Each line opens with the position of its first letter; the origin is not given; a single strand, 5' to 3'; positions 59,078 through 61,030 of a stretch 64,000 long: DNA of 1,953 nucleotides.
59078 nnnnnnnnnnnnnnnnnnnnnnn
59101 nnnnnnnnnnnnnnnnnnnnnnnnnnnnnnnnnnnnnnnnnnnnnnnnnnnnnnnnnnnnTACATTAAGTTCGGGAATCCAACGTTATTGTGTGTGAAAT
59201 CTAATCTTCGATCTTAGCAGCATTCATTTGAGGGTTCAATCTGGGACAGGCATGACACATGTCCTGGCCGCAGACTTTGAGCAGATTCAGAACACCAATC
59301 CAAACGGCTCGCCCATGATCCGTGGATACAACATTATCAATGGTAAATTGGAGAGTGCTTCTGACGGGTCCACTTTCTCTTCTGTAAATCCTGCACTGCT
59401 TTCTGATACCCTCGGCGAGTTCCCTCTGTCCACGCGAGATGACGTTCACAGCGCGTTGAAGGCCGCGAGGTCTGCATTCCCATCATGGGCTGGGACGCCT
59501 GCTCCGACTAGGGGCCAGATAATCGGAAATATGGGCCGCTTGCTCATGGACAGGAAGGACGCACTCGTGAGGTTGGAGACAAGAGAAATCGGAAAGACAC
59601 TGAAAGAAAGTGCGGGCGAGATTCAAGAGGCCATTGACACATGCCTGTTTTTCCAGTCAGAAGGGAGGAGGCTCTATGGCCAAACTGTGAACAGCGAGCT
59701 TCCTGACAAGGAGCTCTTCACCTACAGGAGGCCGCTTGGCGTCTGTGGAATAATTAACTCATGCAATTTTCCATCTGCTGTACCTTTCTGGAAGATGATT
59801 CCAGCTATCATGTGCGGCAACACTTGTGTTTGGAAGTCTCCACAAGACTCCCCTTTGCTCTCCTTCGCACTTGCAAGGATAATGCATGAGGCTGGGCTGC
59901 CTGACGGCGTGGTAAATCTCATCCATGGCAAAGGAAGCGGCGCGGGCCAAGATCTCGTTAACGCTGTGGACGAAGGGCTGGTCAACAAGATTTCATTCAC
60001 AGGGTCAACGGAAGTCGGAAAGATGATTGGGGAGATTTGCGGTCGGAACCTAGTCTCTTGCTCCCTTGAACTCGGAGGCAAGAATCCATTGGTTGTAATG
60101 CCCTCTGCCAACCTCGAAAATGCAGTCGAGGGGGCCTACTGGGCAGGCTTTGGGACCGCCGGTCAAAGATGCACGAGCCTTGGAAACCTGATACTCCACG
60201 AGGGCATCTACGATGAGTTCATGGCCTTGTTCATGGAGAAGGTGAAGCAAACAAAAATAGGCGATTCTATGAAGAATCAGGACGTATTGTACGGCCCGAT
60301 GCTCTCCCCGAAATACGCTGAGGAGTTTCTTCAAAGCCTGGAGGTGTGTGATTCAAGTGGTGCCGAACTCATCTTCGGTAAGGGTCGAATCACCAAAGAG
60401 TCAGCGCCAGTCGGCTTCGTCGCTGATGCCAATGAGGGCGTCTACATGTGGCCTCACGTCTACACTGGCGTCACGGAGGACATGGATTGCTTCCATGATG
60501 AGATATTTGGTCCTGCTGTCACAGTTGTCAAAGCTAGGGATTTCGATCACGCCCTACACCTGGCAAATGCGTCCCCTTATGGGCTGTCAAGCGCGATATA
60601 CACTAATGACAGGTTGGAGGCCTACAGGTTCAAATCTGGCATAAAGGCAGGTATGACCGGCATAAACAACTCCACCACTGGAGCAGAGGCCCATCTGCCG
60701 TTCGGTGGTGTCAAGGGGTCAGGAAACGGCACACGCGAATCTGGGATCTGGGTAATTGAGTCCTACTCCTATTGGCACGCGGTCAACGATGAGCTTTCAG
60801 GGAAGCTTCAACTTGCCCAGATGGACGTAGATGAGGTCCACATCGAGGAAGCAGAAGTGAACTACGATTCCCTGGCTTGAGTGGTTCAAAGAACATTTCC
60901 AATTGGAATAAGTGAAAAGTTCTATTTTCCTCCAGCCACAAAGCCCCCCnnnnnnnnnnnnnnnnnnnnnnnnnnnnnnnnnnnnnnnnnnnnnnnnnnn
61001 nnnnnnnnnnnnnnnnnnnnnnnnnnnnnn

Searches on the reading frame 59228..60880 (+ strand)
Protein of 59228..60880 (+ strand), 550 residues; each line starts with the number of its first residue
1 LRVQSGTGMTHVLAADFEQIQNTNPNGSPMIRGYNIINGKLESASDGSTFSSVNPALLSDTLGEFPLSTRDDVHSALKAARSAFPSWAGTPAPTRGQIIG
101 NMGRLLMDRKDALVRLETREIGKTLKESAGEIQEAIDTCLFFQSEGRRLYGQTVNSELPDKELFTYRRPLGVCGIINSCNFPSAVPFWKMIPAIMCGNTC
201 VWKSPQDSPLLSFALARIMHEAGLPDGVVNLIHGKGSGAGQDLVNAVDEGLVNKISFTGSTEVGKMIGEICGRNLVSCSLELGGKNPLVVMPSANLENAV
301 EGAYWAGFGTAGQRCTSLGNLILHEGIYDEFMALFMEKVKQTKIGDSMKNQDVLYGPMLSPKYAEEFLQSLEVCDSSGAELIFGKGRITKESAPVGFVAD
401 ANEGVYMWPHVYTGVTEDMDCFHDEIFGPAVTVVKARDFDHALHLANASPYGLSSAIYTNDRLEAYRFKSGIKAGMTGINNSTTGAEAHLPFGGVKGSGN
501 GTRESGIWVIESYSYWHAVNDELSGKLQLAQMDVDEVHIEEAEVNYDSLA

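Call 19: search_protein_families(library=pfam, proteins=[window:59228-60880:+], max_evalue=0.001)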
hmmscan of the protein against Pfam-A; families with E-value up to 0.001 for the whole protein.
window:59228-60880:+ (550 aa): 1 family
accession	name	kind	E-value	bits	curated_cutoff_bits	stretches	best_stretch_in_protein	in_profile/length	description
PF00171.27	Aldedh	-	9.3e-142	473.2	23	1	45-518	4-460/461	Aldehyde dehydrogenase family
